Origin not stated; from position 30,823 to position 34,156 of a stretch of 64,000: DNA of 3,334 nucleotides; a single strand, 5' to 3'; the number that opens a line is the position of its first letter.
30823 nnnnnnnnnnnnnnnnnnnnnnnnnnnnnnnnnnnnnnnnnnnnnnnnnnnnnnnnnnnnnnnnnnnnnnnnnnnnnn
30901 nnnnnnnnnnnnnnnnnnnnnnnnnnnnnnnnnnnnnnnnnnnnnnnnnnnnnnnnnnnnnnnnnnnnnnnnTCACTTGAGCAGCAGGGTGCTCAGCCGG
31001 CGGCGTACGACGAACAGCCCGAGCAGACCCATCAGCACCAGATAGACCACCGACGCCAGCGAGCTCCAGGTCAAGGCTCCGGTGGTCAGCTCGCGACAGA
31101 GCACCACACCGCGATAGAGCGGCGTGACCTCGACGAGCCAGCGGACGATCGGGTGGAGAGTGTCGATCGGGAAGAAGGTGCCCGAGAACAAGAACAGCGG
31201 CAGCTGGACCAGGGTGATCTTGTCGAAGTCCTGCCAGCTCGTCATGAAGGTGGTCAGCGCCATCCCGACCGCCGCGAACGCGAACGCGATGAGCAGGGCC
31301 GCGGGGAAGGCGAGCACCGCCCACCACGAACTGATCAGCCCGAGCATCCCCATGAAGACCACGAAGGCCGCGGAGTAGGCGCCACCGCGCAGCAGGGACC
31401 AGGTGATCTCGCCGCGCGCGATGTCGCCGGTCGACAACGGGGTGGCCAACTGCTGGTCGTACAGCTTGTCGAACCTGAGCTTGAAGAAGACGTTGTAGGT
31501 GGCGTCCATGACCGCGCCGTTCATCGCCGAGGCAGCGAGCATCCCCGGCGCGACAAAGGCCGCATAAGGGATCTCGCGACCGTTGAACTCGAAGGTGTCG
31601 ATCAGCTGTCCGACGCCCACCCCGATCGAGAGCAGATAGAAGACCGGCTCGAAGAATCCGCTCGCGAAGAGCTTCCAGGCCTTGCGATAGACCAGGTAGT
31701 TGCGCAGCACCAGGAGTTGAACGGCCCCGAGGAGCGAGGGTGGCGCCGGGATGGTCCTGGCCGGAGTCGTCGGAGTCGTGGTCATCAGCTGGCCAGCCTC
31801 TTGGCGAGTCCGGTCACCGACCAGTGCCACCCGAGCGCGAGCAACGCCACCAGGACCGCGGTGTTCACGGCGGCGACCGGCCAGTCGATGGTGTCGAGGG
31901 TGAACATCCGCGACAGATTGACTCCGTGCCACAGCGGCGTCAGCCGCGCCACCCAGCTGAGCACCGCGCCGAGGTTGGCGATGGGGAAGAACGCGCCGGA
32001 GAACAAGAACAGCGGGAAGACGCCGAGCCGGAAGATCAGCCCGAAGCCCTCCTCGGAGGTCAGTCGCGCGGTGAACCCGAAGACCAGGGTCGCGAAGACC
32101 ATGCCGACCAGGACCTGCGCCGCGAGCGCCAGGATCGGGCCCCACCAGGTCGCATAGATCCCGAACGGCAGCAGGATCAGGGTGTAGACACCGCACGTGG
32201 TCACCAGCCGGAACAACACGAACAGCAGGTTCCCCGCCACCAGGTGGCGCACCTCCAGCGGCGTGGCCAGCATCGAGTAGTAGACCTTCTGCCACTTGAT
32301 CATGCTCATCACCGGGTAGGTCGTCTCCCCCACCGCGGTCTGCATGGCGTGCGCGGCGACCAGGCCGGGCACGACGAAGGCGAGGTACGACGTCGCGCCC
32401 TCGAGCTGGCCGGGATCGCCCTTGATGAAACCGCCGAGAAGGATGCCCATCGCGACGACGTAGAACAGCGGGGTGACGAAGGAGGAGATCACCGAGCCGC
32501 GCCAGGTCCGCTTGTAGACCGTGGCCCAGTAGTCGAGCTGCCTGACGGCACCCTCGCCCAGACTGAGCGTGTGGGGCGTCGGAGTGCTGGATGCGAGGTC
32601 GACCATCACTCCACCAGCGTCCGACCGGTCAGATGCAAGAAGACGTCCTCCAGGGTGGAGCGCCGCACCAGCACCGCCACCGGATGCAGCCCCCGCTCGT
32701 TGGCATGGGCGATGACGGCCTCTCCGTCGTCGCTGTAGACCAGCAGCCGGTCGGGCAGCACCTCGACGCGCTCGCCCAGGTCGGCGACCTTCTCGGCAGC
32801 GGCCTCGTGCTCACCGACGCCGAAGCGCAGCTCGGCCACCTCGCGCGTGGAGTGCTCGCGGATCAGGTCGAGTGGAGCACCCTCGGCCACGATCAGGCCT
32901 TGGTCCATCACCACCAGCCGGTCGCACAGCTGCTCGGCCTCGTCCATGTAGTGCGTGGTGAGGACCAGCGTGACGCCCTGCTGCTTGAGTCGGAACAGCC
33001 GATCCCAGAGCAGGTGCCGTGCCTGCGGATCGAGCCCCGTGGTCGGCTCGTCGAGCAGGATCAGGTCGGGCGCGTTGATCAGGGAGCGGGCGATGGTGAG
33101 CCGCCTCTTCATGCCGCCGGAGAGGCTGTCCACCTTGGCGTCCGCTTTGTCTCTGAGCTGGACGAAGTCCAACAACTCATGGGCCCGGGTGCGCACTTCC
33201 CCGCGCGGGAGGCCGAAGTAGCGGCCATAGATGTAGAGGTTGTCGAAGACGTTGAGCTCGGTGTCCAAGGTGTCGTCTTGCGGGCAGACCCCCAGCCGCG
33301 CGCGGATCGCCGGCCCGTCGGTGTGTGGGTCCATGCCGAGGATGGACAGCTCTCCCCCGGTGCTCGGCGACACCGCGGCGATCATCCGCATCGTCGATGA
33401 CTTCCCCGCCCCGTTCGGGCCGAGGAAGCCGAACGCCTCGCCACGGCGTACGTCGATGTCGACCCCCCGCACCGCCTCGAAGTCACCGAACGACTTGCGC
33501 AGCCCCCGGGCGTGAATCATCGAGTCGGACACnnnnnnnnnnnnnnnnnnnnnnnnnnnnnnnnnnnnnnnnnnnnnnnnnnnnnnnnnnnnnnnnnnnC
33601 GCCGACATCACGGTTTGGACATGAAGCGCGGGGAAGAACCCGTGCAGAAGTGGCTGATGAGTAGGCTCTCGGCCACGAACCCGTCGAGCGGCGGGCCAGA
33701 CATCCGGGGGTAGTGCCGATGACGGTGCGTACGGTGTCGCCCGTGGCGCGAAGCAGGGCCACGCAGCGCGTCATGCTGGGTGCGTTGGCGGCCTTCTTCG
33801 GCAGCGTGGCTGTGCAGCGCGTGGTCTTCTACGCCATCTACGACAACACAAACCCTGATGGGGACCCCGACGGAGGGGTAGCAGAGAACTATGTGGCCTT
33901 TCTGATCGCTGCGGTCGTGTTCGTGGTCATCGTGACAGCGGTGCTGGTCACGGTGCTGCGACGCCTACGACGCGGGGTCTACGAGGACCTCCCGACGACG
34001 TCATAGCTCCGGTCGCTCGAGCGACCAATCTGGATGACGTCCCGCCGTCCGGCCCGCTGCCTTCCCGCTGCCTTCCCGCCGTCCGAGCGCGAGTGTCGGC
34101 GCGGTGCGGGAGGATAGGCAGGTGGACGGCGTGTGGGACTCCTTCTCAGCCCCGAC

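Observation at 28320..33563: Candidate DNA-damage-inducible efflux/detox module: a PafBC-type promoter on a NodIJ-like ABC exporter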

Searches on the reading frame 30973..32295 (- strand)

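Call 5: search_protein_families(library=pfam, proteins=[window:30973-32295:-])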
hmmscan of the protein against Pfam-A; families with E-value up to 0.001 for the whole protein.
window:30973-32295:- (440 aa): 2 families
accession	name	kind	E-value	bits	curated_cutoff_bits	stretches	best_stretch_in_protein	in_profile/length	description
PF01061.29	ABC2_membrane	-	1.4e-18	67.7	26.9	1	192-398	3-204/211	ABC-2 type transporter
PF12698.13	ABC2_membrane_3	-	1.8e-08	34.3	31.6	1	244-427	160-342/347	ABC-2 family transporter protein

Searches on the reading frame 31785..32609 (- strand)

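Call 5: search_protein_families(library=pfam, proteins=[window:31785-32609:-])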
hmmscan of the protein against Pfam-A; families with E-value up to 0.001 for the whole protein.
window:31785-32609:- (274 aa): 2 families
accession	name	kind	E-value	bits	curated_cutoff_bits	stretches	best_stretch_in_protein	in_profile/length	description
PF01061.29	ABC2_membrane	-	1.4e-15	57.9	26.9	1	32-234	14-207/211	ABC-2 type transporter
PF12698.13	ABC2_membrane_3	-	3.9e-05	23.4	31.6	1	102-257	183-338/347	ABC-2 family transporter protein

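Call 11: search_protein_families(library=ncbifam, proteins=[window:31785-32609:-])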
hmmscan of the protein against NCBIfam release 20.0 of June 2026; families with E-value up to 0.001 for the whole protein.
window:31785-32609:- (274 aa): 4 families
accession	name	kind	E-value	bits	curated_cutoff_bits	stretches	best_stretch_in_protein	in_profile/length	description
TIGR01291.1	nodJ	subfamily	3.4e-21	76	206.65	1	31-255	17-232/253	ABC-2 type transporter, NodJ family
TIGR01247.1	drrB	subfamily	1e-17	64.6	223.05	1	37-255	10-223/236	daunorubicin resistance ABC transporter membrane protein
NF011648.0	PRK15066.1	subfamily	2.1e-10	40.6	225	1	32-259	21-241/257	ABC transporter permease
TIGR03861.1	phenyl_ABC_PedC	subfamily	5e-08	32.9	241.35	1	37-256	19-238/253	alcohol ABC transporter, permease protein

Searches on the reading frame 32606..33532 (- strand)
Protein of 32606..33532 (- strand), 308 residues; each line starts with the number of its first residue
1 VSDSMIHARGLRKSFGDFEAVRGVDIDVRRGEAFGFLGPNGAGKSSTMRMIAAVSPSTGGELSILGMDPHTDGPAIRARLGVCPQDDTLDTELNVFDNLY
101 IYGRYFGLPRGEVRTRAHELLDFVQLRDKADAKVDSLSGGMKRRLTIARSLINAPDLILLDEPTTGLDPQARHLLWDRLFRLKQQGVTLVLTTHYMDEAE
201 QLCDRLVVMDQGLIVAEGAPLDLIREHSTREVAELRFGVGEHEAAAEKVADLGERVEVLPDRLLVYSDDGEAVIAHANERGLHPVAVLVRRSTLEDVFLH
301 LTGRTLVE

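Call 5: search_protein_families(library=pfam, proteins=[window:32606-33532:-])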
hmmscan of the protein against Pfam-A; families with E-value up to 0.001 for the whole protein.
window:32606-33532:- (308 aa): 2 families
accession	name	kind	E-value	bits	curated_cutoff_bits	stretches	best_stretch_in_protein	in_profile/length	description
PF00005.33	ABC_tran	-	3.3e-31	109.2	25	1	22-165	2-137/137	ABC transporter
PF13304.12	AAA_21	-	6.6e-13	49.8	27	1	128-194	229-298/304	AAA domain, putative AbiEii toxin, Type IV TA system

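Call 11: search_protein_families(library=ncbifam, proteins=[window:32606-33532:-])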
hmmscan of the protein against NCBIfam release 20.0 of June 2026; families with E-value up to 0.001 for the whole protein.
window:32606-33532:- (308 aa): 188 families (the best 25 are shown)
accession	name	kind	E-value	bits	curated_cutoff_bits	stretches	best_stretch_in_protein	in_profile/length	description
NF010060.0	PRK13537.1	equivalog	7.1e-92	307.6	521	1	1-306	11-312/314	nodulation factor ABC transporter ATP-binding protein NodI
NF010059.0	PRK13536.1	equivalog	2.6e-90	302.6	549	1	2-306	40-340/342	nodulation factor ABC transporter ATP-binding protein NodI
TIGR01288.1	nodI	equivalog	3.2e-85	285.8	424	1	3-306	2-301/303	nodulation factor ABC transporter ATP-binding protein NodI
TIGR01188.1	drrA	subfamily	2.1e-81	273.5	312.45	1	13-303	1-302/302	daunorubicin resistance ABC transporter, ATP-binding protein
NF033858.1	ABC2_perm_RbbA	equivalog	6.5e-62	209.6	1050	1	4-234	265-495/909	ribosome-associated ATPase/putative transporter RbbA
TIGR03864.1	PQQ_ABC_ATP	hypoth_equivalog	2.4e-56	190.8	302.25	1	6-234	2-230/236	ABC transporter, ATP-binding subunit, PQQ-dependent alcohol dehydrogenase system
TIGR03522.1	GldA_ABC_ATP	equivalog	2.4e-45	155.3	402.6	1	7-302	4-301/301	gliding motility-associated ABC transporter ATP-binding subunit GldA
NF000106.1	40850658_otr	exception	9.7e-44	149.9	750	1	6-225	14-233/351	oxytetracycline efflux ABC transporter Otr(C) ATP-binding subunit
TIGR03265.1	PhnT2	equivalog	1.2e-43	149.7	457.7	1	4-250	3-246/353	putative 2-aminoethylphosphonate ABC transporter ATP-binding protein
TIGR04406.1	LPS_export_lptB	equivalog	5.4e-42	143.7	240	1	6-232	2-231/239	LPS export ABC transporter ATP-binding protein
NF006987.0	PRK09452.1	equivalog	6.3e-42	143.6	482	1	3-243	15-252/378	spermidine/putrescine ABC transporter ATP-binding protein PotA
TIGR01257.1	rim_protein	equivalog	4.1e-41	140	4012.85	1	20-215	1954-2149/2272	rim ABC transporter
NF043075.1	MMSYN1_0197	equivalog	1.9e-39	135.6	550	1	5-234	2-231/341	spermidine/putrescine ABC transporter ATP-binding protein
NF007027.0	PRK09493.1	equivalog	5.6e-39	133.9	379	1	5-233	1-233/240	glutamine ABC transporter ATP-binding protein GlnQ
NF040840.2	tungstate_WtpC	equivalog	3.3e-38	131.8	440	1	5-235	1-230/347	tungstate ABC transporter ATP-binding protein WtpC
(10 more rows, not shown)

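Call 65: search_solved_structures(query=window:32606-33532:-, max_evalue=1e-30)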
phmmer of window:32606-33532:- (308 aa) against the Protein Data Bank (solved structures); distinct sequences matched with E-value up to 1e-30: 91 (the best 60 are shown).
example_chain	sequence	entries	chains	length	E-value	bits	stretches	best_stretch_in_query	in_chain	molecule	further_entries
7w01_A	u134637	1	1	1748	2.4e-82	280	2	15-225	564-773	Phospholipid-transporting ATPase ABCA3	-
8edw_A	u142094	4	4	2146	2.9e-82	279.8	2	8-227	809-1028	Phospholipid-transporting ATPase ABCA7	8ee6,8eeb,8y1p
7lkp_A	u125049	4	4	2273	8.3e-82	278.3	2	20-215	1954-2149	Retinal-specific phospholipid-transporting ATPase ABCA4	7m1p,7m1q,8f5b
7e7i_A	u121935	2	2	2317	8.7e-82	278.2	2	20-215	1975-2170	Retinal-specific phospholipid-transporting ATPase ABCA4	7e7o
7w02_A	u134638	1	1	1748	1.7e-81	277.3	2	15-225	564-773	Phospholipid-transporting ATPase ABCA3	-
8eop_A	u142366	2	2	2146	1.9e-81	277.1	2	8-227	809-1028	Phospholipid-transporting ATPase ABCA7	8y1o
7lkz_A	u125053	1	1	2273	5.7e-81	275.5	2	20-215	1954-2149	Retinal-specific phospholipid-transporting ATPase ABCA4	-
7e7q_A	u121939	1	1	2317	6e-81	275.5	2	20-215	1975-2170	Retinal-specific phospholipid-transporting ATPase ABCA4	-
7tdt_A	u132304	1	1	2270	4.8e-73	249.5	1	19-224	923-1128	Phospholipid-transporting ATPase ABCA1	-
7tby_A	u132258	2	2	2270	4.9e-73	249.5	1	19-224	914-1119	ATP-binding cassette, sub-family A (ABC1), member 1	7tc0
7tbz_A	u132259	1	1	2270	4.9e-73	249.5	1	19-224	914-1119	ATP-binding cassette, sub-family A (ABC1), member 1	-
5xjy_A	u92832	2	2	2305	4.9e-73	249.5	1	19-224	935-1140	ATP-binding cassette sub-family A member 1 | Phospholipid-transporting ATPase ABCA1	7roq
7tbw_A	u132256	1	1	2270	3.4e-72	246.8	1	19-224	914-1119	ATP-binding cassette, sub-family A (ABC1), member 1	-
4yer_A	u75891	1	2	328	1.5e-71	244.6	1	5-307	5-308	ABC transporter ATP-binding protein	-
8s7v_K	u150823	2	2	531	1.5e-41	146.1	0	14-233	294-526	Glycine betaine/carnitine/choline transport ATP-binding protein OpuCA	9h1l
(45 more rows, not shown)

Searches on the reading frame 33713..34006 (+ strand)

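Call 5: search_protein_families(library=pfam, proteins=[window:33713-34006:+])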
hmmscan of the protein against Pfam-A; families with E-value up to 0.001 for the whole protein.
window:33713-34006:+ (97 aa): 1 family
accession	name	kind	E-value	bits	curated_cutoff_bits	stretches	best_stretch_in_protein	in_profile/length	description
PF07332.16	Phage_holin_3_6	-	9.1e-05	22.9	28.4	1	14-88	31-97/116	Putative Actinobacterial Holin-X, holin superfamily III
